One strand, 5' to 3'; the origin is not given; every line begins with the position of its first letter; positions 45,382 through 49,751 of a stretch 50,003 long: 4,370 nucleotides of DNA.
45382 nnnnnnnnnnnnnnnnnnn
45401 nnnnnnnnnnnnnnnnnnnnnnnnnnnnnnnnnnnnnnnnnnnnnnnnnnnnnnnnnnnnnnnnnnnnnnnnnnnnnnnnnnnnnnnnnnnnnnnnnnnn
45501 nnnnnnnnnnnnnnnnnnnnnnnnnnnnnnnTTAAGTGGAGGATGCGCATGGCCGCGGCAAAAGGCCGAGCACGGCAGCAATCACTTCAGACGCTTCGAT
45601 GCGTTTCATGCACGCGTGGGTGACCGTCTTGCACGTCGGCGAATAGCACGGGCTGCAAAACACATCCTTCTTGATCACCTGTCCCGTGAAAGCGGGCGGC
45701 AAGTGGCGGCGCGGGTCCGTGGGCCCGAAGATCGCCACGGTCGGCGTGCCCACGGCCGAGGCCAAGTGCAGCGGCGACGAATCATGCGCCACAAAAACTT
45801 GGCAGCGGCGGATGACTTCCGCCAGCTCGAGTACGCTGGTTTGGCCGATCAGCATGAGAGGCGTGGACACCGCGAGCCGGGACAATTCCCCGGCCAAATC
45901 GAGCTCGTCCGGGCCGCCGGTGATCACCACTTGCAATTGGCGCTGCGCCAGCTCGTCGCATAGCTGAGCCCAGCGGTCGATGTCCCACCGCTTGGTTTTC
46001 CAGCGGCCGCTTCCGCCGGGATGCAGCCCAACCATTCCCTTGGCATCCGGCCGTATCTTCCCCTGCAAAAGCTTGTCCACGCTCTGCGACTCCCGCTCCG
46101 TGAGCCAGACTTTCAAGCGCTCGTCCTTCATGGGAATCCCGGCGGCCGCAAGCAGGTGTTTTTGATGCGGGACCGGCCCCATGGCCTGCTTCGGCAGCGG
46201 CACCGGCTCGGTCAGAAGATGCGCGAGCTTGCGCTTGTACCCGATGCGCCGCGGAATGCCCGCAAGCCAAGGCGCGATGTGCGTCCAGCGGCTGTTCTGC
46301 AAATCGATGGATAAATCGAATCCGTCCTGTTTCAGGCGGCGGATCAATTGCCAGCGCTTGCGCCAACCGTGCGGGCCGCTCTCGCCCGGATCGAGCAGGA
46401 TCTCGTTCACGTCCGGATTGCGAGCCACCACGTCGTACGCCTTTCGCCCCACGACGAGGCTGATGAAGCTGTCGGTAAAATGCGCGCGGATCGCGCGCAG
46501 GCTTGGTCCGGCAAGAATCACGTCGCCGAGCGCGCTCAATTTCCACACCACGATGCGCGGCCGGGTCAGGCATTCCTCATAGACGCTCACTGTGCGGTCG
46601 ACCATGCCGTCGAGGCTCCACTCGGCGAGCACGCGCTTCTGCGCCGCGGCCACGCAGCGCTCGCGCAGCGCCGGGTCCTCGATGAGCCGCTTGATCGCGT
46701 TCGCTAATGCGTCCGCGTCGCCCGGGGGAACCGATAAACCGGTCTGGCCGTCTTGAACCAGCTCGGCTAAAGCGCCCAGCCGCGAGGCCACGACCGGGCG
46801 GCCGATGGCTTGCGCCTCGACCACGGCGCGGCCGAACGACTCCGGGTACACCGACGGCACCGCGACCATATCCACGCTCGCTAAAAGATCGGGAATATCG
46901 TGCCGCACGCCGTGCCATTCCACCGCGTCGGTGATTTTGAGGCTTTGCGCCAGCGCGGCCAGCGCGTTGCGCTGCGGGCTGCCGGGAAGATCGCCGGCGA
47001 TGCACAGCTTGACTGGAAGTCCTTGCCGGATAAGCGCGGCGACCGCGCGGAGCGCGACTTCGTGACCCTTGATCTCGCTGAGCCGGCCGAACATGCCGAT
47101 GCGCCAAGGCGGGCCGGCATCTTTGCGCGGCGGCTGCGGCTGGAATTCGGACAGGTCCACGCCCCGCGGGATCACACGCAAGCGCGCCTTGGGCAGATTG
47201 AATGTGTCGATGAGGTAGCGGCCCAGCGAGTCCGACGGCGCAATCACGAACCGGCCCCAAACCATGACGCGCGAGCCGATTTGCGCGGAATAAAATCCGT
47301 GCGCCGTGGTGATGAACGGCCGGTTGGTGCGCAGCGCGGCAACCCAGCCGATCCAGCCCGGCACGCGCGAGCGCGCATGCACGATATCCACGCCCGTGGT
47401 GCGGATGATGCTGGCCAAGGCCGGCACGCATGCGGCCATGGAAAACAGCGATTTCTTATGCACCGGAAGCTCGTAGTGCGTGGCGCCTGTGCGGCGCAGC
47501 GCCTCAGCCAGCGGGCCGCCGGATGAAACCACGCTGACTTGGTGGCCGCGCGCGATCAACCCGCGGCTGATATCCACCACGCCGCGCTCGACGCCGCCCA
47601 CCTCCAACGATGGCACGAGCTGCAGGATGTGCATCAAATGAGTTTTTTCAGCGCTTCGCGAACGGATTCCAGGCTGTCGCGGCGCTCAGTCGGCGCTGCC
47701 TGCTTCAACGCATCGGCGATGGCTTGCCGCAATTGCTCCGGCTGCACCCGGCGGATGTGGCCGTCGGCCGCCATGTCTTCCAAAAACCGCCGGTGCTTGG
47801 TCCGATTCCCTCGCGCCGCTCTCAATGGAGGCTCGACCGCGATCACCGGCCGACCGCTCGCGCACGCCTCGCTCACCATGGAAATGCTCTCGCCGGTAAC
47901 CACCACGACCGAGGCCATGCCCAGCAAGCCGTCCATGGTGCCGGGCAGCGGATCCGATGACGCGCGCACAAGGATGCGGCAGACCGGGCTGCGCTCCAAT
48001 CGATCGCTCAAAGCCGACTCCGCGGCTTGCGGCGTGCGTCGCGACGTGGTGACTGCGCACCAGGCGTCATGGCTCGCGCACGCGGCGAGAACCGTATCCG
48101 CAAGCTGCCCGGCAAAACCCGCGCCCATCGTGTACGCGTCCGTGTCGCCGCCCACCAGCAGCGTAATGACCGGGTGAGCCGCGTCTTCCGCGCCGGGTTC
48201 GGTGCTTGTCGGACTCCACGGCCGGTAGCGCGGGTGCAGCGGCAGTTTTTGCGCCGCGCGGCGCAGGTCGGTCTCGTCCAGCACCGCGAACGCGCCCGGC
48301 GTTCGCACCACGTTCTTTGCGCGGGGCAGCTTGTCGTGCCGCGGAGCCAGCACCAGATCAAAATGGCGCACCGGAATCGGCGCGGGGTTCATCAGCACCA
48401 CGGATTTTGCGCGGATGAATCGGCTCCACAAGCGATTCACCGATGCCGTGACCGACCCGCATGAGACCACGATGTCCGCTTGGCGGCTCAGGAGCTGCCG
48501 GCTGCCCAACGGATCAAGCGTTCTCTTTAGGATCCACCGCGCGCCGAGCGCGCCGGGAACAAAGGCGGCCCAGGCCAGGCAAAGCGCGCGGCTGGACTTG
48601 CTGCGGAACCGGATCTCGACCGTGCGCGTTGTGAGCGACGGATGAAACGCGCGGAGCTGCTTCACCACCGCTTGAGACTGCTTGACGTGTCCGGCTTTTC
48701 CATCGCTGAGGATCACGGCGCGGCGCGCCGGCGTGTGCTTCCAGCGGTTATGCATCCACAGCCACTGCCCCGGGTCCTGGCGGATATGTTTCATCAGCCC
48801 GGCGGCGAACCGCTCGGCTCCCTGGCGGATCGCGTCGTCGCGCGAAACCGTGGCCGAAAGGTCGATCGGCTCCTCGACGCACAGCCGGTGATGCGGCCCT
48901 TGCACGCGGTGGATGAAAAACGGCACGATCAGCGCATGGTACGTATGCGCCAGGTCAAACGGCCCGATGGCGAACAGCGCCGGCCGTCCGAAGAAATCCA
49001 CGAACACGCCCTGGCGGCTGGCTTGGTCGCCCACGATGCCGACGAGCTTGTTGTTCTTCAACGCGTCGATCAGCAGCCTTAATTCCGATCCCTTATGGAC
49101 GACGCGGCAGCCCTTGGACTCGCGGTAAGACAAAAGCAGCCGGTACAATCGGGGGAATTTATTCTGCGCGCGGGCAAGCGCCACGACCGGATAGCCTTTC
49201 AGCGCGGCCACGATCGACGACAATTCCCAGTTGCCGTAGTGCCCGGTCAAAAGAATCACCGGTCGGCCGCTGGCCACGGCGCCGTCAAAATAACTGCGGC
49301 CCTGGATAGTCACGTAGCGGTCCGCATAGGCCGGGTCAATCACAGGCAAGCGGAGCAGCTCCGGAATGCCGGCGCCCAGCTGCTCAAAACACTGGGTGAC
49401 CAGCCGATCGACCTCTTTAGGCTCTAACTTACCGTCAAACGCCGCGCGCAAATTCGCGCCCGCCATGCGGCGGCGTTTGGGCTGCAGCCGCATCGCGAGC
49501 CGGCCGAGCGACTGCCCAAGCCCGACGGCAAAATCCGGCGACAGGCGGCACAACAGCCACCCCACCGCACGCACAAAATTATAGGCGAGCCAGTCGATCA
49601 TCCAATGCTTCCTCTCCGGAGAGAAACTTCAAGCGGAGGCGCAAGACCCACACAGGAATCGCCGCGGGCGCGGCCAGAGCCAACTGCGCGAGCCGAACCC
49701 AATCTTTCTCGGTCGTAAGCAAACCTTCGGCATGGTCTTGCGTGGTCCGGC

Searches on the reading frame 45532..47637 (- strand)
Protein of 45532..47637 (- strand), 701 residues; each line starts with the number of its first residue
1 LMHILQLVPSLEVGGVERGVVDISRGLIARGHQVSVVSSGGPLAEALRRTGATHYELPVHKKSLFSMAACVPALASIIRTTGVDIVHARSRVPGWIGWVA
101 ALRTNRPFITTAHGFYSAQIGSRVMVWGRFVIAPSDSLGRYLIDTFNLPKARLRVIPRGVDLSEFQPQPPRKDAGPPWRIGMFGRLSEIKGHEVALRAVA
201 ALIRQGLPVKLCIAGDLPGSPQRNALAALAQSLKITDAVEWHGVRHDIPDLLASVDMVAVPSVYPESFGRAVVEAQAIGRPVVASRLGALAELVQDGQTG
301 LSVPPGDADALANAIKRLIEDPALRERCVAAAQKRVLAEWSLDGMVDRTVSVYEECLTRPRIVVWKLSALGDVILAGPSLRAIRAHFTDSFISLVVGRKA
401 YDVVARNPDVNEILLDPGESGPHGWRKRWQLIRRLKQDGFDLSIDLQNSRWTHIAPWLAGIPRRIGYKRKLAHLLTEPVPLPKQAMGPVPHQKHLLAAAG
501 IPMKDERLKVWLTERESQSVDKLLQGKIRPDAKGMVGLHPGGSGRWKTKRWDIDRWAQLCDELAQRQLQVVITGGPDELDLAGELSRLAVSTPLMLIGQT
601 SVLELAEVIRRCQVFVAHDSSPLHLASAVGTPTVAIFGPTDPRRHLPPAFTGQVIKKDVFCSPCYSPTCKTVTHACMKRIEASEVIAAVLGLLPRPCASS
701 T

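Call 29: search_protein_families(library=pfam, proteins=[window:45532-47637:-], max_evalue=0.00001)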
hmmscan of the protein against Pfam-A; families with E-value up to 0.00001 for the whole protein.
window:45532-47637:- (701 aa): 8 families
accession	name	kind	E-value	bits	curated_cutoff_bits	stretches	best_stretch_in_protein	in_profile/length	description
PF00534.26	Glycos_transf_1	-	2.1e-39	135.3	26.4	1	177-335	15-172/172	Glycosyl transferases group 1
PF13692.12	Glyco_trans_1_4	-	9.5e-39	133.3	27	1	179-321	3-142/142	Glycosyl transferases group 1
PF01075.23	Glyco_transf_9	-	8.5e-35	120.7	22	1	428-670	1-242/247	Glycosyltransferase family 9 (heptosyltransferase)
PF13439.12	Glyco_transf_4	-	2.6e-31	109.4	28.5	1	13-163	1-169/170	Glycosyltransferase Family 4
PF13579.12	Glyco_trans_4_4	-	2.6e-15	57.6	29.7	1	14-159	1-158/158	Glycosyl transferase 4-like domain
PF20706.3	GT4-conflict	-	1.8e-10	40.8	26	1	166-335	189-371/385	Family 4 Glycosyltransferase in conflict systems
PF13477.12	Glyco_trans_4_2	-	1.4e-07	32.2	23.4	1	23-114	16-108/139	Glycosyl transferase 4-like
PF13524.12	Glyco_trans_1_2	-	1.9e-07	31.5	25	1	246-346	38-139/144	Glycosyl transferase-like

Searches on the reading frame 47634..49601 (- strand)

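Call 29: search_protein_families(library=pfam, proteins=[window:47634-49601:-], max_evalue=0.00001)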
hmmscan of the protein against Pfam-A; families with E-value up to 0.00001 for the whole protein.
window:47634-49601:- (655 aa): 2 families
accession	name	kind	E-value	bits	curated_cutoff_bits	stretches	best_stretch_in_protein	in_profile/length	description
PF06258.17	Mito_fiss_Elm1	-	5e-50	170.8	27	1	303-634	1-292/304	Mitochondrial fission ELM1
PF03279.18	Lip_A_acyltrans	-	5.4e-50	170.7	22.3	1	8-288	17-294/295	Bacterial lipid A biosynthesis acyltransferase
